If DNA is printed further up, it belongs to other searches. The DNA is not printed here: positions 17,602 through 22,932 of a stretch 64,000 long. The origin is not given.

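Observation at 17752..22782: Giant cadherin/dystroglycan-type protein with a contradictory targeting architecture: lipobox signal, 19-Pro stalk and acidic T1SS-like C-terminal tail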

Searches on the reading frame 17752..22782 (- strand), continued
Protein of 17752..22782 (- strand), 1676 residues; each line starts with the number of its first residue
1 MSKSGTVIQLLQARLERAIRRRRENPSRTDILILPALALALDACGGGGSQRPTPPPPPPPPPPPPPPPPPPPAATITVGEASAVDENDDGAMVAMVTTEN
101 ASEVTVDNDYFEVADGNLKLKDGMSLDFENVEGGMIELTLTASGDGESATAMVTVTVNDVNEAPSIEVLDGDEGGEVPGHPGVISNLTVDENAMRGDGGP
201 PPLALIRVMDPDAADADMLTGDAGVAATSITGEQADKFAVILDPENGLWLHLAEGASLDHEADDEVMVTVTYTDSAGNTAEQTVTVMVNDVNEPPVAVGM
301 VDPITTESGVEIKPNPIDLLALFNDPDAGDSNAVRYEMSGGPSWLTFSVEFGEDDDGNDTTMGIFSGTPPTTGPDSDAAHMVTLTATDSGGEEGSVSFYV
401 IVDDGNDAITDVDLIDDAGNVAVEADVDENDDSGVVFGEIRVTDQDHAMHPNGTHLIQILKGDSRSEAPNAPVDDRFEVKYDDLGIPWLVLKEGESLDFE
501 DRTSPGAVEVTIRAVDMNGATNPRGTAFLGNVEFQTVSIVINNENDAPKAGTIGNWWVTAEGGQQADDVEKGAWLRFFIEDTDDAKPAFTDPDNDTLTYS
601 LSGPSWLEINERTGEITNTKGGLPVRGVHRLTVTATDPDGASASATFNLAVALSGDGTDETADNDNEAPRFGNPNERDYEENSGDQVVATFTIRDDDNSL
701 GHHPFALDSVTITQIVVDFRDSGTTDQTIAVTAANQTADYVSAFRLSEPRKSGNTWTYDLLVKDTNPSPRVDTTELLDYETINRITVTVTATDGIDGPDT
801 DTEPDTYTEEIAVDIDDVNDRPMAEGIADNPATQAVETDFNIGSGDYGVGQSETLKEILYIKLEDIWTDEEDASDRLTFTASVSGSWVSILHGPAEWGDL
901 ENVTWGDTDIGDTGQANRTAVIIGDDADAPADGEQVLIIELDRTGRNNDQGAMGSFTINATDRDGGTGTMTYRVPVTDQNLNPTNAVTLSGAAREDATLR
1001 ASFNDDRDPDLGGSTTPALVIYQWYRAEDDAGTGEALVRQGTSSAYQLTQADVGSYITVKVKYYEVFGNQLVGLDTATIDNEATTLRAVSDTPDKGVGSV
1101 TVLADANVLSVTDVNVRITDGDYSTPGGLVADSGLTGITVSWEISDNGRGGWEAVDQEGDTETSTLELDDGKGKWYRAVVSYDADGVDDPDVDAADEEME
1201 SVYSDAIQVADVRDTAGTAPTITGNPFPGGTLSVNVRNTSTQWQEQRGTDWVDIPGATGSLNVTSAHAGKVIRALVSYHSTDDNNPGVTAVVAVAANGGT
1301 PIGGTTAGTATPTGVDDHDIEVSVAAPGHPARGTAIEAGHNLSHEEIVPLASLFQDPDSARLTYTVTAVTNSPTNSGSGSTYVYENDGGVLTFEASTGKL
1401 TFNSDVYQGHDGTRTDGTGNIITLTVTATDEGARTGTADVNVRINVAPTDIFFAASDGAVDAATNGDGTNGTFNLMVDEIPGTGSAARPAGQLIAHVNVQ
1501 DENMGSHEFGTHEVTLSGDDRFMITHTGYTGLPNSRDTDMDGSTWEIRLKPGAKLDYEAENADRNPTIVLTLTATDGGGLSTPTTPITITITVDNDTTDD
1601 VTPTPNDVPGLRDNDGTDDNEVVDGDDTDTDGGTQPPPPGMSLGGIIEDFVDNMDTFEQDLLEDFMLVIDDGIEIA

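Call 24: find_encoding_contigs(protein=P0111, flank=10000, max_places=2)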
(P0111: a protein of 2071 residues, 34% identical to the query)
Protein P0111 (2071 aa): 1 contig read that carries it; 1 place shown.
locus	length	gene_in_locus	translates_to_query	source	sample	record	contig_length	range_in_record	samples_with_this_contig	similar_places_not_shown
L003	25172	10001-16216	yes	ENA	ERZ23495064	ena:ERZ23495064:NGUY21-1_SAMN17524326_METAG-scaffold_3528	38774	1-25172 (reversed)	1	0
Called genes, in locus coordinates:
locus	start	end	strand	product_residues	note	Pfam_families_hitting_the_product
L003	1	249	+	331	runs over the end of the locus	PF01193:RNA_pol_L, PF01000:RNA_pol_A_bac, PF03118:RNA_pol_A_CTD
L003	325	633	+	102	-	PF01196:Ribosomal_L17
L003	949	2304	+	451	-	PF00209:SNF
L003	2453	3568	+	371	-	PF25917:BSH_RND, PF25973:BSH_CzcB, PF25876:HH_MFP_RND (weak), PF25944:Beta-barrel_RND (weak), PF25954:Beta-barrel_RND_2, PF25967:RND-MFP_C, PF25975:CzcB_C, PF25989:YknX_C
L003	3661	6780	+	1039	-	PF00873:ACR_tran, PF03176:MMPL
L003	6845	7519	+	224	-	PF01386:Ribosomal_L25p, PF14693:Ribosomal_TL5_C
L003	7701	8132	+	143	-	PF01195:Pept_tRNA_hydro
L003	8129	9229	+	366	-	PF01926:MMR_HSR1, PF02421:FeoB_N (faint), PF06071:YchF-GTPase_C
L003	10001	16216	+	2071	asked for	PF00028:Cadherin (faint)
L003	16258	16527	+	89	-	-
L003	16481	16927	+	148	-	-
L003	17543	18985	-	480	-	PF00171:Aldedh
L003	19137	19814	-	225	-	PF00455:DeoRC (faint), PF06026:Rib_5-P_isom_A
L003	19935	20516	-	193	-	PF01812:5-FTHF_cyc-lig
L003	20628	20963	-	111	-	PF05164:ZapA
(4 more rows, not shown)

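Call 26: find_encoding_contigs(protein=P0031, flank=10000, max_places=2)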
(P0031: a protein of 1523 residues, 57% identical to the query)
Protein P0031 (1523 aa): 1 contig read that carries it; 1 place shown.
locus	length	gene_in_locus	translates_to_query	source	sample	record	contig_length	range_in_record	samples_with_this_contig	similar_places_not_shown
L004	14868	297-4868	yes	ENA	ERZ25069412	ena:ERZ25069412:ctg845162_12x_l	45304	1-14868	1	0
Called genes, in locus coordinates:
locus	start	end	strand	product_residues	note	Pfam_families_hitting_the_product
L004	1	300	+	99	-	?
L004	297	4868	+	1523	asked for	PF00028:Cadherin (faint), PF05345:He_PIG (weak)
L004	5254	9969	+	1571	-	PF00028:Cadherin (faint), PF05345:He_PIG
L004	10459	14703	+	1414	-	PF00028:Cadherin (faint), PF05345:He_PIG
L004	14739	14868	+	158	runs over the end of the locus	-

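Call 27: find_encoding_contigs(protein=P0005, flank=10000, max_places=2)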
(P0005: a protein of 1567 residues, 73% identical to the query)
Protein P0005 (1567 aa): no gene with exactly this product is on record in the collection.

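Call 31: find_related_loci(query=window:17752-22782:-, collection=genome_contigs, flank=10000)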
Query window:17752-22782:- (1676 aa) in genome_contigs; peptide patterns used: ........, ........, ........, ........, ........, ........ (x = any residue, [..] = any of these).
48 stretches matched a pattern; 2 encode a relative of the query (tblastn E <= 1e-3); 2 distinct loci.
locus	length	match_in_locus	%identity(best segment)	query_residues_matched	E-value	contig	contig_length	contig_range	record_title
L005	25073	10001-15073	61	1-1667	0e+0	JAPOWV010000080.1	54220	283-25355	MAG: Gammaproteobacteria bacterium isolate COS2_bin_9 NODE_291_length_54220_cov_14.2459, whole genome shotgun sequence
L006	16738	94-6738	58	74-1676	0e+0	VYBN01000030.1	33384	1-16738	MAG: Gammaproteobacteria bacterium isolate SB0673_bin_2 NODE_302_length_33384_cov_68.483093, whole genome shotgun sequen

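Call 33: find_encoding_contigs(protein=P0010, flank=10000, max_places=2)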
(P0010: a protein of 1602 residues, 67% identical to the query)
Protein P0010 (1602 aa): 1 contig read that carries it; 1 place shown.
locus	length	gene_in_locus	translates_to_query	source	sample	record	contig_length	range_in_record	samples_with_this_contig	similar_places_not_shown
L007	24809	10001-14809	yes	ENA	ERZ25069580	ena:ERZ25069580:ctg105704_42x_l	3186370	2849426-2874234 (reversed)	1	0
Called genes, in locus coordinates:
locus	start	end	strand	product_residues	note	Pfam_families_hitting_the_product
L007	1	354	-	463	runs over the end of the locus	PF25917:BSH_RND (weak), PF25984:BSH_YknX (faint), PF25994:HH_AprE, PF26002:Beta-barrel_AprE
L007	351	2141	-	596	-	PF00664:ABC_membrane, PF00005:ABC_tran, PF13304:AAA_21 (faint)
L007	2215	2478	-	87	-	-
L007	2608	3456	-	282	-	-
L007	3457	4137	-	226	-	-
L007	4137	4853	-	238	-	-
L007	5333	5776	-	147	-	-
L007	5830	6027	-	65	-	PF05930:Phage_AlpA, PF12728:HTH_17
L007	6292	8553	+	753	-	PF01590:GAF (weak), PF13185:GAF_2, PF00989:PAS (faint), PF00512:HisKA, PF02518:HATPase_c, PF13581:HATPase_c_2 (weak), PF00072:Response_reg, PF00486:Trans_reg_C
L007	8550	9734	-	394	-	PF13356:Arm-DNA-bind_3, PF22022:Phage_int_M, PF00589:Phage_integrase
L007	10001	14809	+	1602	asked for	PF00028:Cadherin (faint), PF05345:He_PIG (weak)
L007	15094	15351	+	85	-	-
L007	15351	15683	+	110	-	PF02452:PemK_toxin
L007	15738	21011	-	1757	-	PF00028:Cadherin (faint), PF05345:He_PIG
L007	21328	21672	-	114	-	-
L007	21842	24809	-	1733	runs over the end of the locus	PF00028:Cadherin (faint), PF05345:He_PIG (faint)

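Call 34: find_encoding_contigs(protein=P0051, flank=10000, max_places=2)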
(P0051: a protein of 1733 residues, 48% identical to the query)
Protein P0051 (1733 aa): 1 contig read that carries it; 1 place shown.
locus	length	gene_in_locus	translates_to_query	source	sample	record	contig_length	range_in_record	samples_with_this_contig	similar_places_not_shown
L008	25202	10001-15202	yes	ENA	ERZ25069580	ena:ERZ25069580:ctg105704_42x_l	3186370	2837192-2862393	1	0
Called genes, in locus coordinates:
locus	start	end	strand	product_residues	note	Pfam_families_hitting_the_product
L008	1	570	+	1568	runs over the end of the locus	PF00028:Cadherin (faint), PF05345:He_PIG (weak)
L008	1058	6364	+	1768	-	PF05345:He_PIG (weak)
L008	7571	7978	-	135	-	PF01850:PIN (weak), PF13470:PIN_3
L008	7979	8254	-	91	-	PF19891:DUF6364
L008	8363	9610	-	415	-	PF13191:AAA_16 (faint), PF13173:AAA_14, PF13635:DUF4143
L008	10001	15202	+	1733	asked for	PF00028:Cadherin (faint), PF05345:He_PIG (faint)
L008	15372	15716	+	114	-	-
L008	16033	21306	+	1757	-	PF00028:Cadherin (faint), PF05345:He_PIG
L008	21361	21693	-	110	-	PF02452:PemK_toxin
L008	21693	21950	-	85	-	-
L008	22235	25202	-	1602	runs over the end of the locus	PF00028:Cadherin (faint), PF05345:He_PIG (weak)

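Call 35: find_encoding_contigs(protein=P0077, flank=10000, max_places=2)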
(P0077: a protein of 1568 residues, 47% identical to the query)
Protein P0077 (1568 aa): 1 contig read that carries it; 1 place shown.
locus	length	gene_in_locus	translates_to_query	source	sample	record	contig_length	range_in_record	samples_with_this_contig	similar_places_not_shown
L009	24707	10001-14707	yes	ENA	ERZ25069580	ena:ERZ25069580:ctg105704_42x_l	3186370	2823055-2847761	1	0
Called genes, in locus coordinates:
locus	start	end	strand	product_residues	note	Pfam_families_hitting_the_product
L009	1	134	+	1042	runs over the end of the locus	PF00873:ACR_tran, PF03176:MMPL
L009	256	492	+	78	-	-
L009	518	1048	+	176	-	PF13274:SocA_Panacea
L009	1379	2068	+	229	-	PF01386:Ribosomal_L25p, PF14693:Ribosomal_TL5_C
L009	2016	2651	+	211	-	PF01195:Pept_tRNA_hydro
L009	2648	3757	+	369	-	PF01926:MMR_HSR1, PF02421:FeoB_N (faint), PF06071:YchF-GTPase_C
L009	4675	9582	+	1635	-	PF00028:Cadherin (faint), PF05345:He_PIG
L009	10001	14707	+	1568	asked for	PF00028:Cadherin (faint), PF05345:He_PIG (weak)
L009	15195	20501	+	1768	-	PF05345:He_PIG (weak)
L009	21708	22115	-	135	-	PF01850:PIN (weak), PF13470:PIN_3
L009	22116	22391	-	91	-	PF19891:DUF6364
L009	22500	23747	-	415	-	PF13191:AAA_16 (faint), PF13173:AAA_14, PF13635:DUF4143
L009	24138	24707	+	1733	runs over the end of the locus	PF00028:Cadherin (faint), PF05345:He_PIG (faint)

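Call 40: find_related_loci(query=A4, collection=metagenome_contigs, flank=10000)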
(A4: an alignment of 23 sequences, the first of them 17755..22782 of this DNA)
Query A4 (1676 aa) in metagenome_contigs; peptide patterns used: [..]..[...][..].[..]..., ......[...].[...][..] (x = any residue, [..] = any of these).
295 stretches matched a pattern; 41 encode a relative of the query (tblastn E <= 1e-3); 41 distinct loci.
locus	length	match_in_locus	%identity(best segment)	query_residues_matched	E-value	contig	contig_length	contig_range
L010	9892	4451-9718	58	1-1676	0e+0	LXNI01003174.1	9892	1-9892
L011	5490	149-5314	48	73-1676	0e+0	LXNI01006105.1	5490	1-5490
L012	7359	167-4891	47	73-1676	0e+0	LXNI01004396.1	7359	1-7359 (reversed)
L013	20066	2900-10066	29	67-1603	2e-23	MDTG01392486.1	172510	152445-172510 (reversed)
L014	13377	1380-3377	26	67-708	4e-22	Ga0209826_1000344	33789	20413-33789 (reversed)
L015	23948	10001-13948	29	41-697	4e-24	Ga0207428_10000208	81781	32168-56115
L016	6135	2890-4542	28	86-697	7e-22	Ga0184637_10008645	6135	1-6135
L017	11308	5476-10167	31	65-1614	3e-21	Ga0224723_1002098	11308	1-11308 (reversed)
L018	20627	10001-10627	35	63-404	9e-18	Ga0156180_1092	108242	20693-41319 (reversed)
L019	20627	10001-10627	35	63-404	9e-18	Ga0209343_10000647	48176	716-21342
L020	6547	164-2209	29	79-822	3e-17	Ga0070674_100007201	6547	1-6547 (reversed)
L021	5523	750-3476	28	84-697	4e-17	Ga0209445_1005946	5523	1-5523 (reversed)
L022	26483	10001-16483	28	43-1591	7e-20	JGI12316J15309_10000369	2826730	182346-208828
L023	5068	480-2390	26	84-637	2e-16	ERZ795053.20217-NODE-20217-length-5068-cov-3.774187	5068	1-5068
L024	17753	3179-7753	28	59-1608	2e-15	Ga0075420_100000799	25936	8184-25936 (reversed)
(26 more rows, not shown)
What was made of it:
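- Tried and rejected: The rest were distant cadherin proteins (calls 31, 40).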

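Call 50: find_homologous_proteins(query=L007:354-2141:-, max_evalue=1e-60)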
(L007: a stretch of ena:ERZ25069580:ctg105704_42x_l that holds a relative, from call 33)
Query L007:354-2141:- (596 aa): 7708 proteins with E <= 1e-60 among 8000 candidates; the best 120 are listed.
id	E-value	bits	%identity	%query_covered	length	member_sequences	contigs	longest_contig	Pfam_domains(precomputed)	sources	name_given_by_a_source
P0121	0.0e+0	1311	99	100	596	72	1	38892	PF00005.34,PF13304.13,PF00664.29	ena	-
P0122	0.0e+0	1159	87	100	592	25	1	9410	PF00005.34,PF02463.26,PF13304.13,PF00664.29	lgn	-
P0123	0.0e+0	1156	88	100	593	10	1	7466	PF00005.34,PF13304.13,PF00664.29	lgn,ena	-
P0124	0.0e+0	1121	84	100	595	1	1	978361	PF00005.34,PF02463.26,PF13304.13,PF00664.29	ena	-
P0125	0.0e+0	1106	83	100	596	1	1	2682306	PF00005.34,PF02463.26,PF13304.13,PF00664.29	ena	-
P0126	0.0e+0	1104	83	100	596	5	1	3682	PF00005.34,PF02463.26,PF13304.13,PF00664.29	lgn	-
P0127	0.0e+0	1103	84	100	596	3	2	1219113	PF00005.34,PF02463.26,PF13304.13,PF00664.29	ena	-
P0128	0.0e+0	1102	84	100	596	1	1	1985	PF00005.34,PF02463.26,PF13304.13,PF00664.29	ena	-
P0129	0.0e+0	1101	84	96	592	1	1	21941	PF00005.34,PF02463.26,PF13304.13,PF00664.29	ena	-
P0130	0.0e+0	1101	84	100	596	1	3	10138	PF00005.34,PF02463.26,PF13304.13,PF00664.29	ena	-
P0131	0.0e+0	1100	84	100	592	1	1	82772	PF00005.34,PF02463.26,PF13304.13,PF00664.29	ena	-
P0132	0.0e+0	1099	84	100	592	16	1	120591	PF00005.34,PF02463.26,PF13304.13,PF00664.29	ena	-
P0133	0.0e+0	1099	83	100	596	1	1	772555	PF00005.34,PF02463.26,PF13304.13,PF00664.29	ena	-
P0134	0.0e+0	1098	84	100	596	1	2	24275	PF00005.34,PF02463.26,PF13304.13,PF00664.29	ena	-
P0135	0.0e+0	1097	83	100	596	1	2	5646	PF00005.34,PF02463.26,PF13304.13,PF00664.29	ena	-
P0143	0.0e+0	1081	82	100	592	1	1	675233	PF00005.34,PF02463.26,PF13304.13,PF00664.29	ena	-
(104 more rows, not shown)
